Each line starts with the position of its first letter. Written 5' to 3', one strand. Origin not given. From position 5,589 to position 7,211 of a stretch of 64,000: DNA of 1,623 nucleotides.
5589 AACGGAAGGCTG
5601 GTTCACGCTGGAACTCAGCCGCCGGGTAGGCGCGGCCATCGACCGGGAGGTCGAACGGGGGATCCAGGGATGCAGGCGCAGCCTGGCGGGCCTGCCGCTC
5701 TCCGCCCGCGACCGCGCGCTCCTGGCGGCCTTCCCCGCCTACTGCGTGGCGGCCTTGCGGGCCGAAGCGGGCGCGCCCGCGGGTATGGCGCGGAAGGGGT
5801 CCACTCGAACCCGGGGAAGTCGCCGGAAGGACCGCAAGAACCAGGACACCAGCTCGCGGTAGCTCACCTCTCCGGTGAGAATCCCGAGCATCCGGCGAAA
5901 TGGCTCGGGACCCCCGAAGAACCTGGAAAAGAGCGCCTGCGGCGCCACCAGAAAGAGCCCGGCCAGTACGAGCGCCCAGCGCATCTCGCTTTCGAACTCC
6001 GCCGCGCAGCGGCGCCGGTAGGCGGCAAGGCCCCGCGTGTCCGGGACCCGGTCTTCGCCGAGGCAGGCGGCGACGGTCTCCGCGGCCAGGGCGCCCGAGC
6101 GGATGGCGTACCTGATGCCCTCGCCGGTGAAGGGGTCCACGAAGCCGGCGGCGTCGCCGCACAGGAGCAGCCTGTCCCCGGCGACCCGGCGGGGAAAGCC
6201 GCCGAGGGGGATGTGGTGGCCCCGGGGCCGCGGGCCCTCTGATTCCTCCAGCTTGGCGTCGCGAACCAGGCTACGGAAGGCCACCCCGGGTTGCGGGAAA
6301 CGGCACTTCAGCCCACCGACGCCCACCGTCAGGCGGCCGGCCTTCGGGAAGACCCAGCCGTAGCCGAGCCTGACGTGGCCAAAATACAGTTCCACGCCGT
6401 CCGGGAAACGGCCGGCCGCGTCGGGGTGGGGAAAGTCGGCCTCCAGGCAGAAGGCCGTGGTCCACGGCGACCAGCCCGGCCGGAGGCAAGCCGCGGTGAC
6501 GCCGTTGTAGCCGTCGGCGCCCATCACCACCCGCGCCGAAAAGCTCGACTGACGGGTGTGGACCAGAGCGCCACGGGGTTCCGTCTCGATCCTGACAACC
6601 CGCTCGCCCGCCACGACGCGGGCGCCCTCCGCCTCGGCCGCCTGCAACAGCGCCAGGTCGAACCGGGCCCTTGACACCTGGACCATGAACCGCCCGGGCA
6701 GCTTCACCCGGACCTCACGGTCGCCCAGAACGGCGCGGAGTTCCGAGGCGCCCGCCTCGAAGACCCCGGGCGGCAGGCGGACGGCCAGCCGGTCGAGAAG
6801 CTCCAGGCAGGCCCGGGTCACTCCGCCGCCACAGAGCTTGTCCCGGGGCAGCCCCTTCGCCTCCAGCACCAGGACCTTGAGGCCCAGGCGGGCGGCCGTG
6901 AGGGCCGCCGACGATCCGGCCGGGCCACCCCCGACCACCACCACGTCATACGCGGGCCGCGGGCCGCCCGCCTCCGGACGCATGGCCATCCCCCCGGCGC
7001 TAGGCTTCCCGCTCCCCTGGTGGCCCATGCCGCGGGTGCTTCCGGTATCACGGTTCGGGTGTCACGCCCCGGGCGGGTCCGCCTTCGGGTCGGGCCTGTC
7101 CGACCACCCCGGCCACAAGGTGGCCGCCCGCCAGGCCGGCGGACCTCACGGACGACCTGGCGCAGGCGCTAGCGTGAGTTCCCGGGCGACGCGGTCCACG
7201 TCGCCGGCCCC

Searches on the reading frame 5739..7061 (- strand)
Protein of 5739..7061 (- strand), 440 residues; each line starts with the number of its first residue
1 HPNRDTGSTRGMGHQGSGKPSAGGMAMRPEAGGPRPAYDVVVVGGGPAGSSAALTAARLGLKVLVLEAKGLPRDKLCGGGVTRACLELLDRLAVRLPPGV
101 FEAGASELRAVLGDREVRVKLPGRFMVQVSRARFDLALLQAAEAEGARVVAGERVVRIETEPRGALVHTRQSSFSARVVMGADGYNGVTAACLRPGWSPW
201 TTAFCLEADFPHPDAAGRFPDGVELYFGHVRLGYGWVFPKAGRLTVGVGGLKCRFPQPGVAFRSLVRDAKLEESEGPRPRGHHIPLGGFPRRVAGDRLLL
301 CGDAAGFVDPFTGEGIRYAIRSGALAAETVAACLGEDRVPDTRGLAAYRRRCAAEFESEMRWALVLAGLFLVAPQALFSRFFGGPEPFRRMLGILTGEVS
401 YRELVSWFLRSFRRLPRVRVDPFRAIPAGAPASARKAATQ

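Call 52: search_protein_families(library=pfam, proteins=[window:5739-7061:-], max_evalue=0.001)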
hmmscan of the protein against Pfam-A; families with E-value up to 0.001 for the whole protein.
window:5739-7061:- (440 aa): 14 families
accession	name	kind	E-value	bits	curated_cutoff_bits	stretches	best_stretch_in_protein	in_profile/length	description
PF01494.25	FAD_binding_3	-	3.7e-16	59.7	22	1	38-193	2-167/349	FAD binding domain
PF12831.13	FAD_oxidored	-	1.2e-12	48.3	27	1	39-179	1-140/416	FAD dependent oxidoreductase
PF05834.18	Lycopene_cycl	-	1.4e-09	38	23.4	1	284-413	243-372/380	Lycopene cyclase protein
PF01266.30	DAO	-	1.7e-09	38.1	27.9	1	39-69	1-31/353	FAD dependent oxidoreductase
PF04820.20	Trp_halogenase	-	3.3e-08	33.2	21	1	128-358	154-377/458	Tryptophan halogenase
PF07992.20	Pyr_redox_2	-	3.7e-08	33.6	26.1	1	38-70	1-33/291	Pyridine nucleotide-disulphide oxidoreductase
PF03486.20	HI0933_like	-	1.8e-06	28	50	1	39-81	2-44/244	HI0933-like protein Rossmann domain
PF00890.30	FAD_binding_2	-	2e-06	27.7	20.4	1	39-69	1-31/414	FAD binding domain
PF01134.28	GIDA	-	4.6e-06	26.4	22.1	1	39-67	1-29/391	Glucose inhibited division protein A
PF13738.12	Pyr_redox_3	-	3e-05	23.9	30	0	41-69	1-30/305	Pyridine nucleotide-disulphide oxidoreductase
PF00070.33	Pyr_redox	-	5.4e-05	24.1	22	0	40-90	2-51/82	Pyridine nucleotide-disulphide oxidoreductase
PF01946.23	Thi4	-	8e-05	22.4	26.2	1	38-80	18-61/235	Thi4 family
PF13450.12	NAD_binding_8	-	8.5e-05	23.2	21.9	1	42-69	1-28/68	NAD(P)-binding Rossmann-like domain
PF01262.27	AlaDh_PNT_C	-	0.00025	21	23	1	32-68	24-59/214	Alanine dehydrogenase/PNT, C-terminal domain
